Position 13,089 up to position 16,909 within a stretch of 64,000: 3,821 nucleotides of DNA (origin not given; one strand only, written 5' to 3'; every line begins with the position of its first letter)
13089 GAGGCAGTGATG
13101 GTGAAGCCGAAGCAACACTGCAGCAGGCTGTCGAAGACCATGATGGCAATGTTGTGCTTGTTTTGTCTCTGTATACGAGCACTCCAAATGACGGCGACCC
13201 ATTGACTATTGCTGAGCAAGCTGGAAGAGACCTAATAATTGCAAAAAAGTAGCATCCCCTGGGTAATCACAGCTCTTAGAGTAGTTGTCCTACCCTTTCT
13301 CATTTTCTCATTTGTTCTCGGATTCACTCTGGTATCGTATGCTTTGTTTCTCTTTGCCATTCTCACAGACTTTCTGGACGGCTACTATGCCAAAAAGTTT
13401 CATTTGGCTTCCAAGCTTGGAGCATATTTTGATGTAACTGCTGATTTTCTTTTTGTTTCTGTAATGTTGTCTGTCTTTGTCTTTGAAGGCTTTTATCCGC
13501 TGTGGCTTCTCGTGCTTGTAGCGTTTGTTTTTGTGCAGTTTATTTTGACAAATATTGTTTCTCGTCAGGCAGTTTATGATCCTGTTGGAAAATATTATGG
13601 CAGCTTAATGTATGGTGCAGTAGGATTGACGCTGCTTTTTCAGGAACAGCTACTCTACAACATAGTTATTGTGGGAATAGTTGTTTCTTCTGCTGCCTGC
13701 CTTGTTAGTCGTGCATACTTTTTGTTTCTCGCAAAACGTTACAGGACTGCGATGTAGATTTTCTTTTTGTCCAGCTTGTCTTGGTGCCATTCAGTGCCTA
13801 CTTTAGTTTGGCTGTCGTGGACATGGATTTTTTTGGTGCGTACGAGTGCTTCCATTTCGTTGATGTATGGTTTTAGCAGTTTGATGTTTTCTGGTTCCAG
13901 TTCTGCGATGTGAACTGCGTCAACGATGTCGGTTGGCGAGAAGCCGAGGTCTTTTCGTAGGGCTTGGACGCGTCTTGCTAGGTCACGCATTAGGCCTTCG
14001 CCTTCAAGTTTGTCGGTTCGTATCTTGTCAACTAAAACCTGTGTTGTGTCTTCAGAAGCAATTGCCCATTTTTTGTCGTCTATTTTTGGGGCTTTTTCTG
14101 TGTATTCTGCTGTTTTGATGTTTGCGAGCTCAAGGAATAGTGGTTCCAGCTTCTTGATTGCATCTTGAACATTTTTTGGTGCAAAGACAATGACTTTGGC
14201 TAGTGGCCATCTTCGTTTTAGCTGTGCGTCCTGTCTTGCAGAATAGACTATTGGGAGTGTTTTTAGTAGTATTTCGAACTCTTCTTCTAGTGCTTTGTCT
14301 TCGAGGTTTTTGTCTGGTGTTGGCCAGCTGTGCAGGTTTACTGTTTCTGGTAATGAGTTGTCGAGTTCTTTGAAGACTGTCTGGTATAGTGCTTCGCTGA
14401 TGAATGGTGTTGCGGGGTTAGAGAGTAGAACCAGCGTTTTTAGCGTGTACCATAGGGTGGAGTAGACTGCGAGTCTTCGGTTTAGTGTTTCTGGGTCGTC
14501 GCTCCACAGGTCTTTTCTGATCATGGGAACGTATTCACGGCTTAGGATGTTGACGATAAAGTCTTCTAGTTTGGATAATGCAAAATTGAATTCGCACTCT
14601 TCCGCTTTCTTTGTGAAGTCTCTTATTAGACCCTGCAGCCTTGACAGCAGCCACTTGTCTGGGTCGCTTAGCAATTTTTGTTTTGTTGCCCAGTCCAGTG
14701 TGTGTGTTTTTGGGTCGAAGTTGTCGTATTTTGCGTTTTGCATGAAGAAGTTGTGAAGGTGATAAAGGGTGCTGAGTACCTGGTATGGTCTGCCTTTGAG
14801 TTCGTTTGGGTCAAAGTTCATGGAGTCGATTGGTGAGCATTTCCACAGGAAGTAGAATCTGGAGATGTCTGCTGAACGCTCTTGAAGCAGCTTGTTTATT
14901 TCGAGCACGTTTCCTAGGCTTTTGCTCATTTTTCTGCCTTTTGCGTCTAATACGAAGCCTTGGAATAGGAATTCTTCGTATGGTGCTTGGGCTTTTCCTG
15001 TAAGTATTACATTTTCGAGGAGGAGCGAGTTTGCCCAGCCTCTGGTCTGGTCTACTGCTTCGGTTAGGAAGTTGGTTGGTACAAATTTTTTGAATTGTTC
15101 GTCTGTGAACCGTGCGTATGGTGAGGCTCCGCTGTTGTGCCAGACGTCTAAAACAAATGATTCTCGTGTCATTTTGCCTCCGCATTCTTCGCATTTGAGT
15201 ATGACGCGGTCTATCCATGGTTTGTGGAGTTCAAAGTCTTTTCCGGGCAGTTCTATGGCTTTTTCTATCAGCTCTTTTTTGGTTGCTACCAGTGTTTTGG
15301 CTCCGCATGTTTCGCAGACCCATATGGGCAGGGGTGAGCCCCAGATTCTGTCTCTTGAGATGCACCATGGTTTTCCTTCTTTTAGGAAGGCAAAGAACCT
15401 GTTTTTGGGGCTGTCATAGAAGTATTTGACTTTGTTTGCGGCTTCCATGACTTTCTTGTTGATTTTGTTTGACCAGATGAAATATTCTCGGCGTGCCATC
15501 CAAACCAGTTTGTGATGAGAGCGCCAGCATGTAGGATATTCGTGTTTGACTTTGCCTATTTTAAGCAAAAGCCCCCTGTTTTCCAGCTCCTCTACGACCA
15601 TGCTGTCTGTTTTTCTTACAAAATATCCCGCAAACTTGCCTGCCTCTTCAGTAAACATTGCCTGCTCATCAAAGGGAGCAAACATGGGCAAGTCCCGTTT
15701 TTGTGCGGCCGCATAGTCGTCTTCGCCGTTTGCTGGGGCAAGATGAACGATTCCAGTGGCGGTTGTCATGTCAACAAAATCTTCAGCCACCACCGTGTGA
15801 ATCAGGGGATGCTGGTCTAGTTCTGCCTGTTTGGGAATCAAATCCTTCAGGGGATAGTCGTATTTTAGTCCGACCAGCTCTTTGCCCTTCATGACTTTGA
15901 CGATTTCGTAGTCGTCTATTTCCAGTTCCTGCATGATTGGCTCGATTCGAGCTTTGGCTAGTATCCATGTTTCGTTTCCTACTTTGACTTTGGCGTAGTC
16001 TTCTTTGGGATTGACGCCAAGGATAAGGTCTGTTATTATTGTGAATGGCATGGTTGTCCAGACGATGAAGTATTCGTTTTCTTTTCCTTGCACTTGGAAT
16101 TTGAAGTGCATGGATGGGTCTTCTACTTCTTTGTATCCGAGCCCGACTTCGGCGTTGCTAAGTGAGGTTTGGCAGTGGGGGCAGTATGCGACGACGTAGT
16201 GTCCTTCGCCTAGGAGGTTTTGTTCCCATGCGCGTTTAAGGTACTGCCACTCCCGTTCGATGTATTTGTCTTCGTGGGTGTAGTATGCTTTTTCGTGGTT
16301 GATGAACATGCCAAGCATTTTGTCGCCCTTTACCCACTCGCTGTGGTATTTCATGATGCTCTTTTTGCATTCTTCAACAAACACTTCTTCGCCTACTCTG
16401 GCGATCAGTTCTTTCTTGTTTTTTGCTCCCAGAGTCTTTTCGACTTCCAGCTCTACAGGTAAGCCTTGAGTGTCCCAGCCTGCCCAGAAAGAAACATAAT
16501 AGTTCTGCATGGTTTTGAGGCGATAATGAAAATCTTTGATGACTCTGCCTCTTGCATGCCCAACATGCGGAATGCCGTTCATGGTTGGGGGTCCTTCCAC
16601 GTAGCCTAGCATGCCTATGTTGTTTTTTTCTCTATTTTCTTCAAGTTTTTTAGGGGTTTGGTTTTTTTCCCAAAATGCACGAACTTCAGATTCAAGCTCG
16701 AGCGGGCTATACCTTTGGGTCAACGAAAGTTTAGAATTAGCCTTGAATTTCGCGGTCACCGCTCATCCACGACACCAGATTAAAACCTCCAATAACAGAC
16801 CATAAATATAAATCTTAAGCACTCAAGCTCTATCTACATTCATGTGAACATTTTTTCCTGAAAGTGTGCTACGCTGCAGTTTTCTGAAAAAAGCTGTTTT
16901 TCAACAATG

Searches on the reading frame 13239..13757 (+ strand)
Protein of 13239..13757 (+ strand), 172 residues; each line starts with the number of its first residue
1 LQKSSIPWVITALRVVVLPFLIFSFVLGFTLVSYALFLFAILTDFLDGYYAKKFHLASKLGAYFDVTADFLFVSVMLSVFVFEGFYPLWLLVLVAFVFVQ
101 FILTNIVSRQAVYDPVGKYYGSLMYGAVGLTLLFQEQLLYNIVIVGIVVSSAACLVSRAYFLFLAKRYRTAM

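Call 37: search_protein_families(library=pfam, proteins=[window:13239-13757:+], max_evalue=0.0001)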
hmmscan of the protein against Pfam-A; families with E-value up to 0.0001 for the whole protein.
window:13239-13757:+ (172 aa): 1 family
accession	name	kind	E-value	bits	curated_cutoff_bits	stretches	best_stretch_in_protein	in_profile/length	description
PF01066.26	CDP-OH_P_transf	-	2.9e-17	63.9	22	1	6-146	3-150/152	CDP-alcohol phosphatidyltransferase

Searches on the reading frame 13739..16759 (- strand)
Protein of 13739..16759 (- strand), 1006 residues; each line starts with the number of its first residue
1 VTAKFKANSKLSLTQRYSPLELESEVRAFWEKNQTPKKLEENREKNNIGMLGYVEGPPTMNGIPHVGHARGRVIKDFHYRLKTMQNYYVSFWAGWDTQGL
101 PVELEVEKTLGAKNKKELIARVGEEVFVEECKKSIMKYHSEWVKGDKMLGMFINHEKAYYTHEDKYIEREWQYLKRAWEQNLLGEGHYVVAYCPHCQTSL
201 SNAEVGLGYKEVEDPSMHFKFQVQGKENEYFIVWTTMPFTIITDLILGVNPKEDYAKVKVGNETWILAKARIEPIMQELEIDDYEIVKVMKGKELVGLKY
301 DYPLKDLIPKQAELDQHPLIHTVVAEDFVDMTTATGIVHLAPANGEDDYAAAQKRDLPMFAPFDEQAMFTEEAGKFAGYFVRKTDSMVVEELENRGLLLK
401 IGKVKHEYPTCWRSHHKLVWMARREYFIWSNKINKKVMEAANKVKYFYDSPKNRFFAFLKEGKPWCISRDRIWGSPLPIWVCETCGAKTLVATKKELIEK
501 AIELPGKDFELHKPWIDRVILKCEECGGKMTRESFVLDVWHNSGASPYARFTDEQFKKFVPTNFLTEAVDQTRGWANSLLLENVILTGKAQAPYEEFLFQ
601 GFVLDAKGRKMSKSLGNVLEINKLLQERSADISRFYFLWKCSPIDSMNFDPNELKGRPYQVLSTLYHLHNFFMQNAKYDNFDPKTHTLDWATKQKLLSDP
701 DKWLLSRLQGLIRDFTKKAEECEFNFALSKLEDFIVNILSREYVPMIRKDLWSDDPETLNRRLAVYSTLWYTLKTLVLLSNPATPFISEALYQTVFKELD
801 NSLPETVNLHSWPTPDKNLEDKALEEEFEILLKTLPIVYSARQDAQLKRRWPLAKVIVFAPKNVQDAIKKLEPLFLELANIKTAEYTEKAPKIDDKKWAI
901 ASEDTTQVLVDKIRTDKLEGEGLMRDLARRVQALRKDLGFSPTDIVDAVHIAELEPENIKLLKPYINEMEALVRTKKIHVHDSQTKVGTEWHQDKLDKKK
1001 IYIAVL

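Call 12: search_protein_families(library=pfam, proteins=[window:13739-16759:-], max_evalue=0.01)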
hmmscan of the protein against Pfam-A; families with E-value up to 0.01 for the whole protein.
window:13739-16759:- (1006 aa): 6 families
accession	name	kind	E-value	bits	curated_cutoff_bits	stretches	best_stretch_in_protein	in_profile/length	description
PF00133.28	tRNA-synt_1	-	2.8e-89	300.2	22.7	1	28-649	4-413/414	tRNA synthetases class I (I, L, M and V)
PF08264.19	Anticodon_1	-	1.3e-28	100.1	25.1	1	701-856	1-147/148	Anticodon-binding domain of tRNA ligase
PF09334.17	tRNA-synt_1g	-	1.4e-16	60.7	20.1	2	60-199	10-145/391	tRNA synthetases class I (M)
PF19302.4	DUF5915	-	6.2e-09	36.1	27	1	896-983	90-175/195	Domain of unknown function (DUF5915)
PF01406.26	tRNA-synt_1e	-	4.9e-08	33.1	27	1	595-639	239-282/301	tRNA synthetases class I (C) catalytic domain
PF01921.24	tRNA-synt_1f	-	0.0038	16.6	27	0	602-653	274-324/360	tRNA synthetases class I (K)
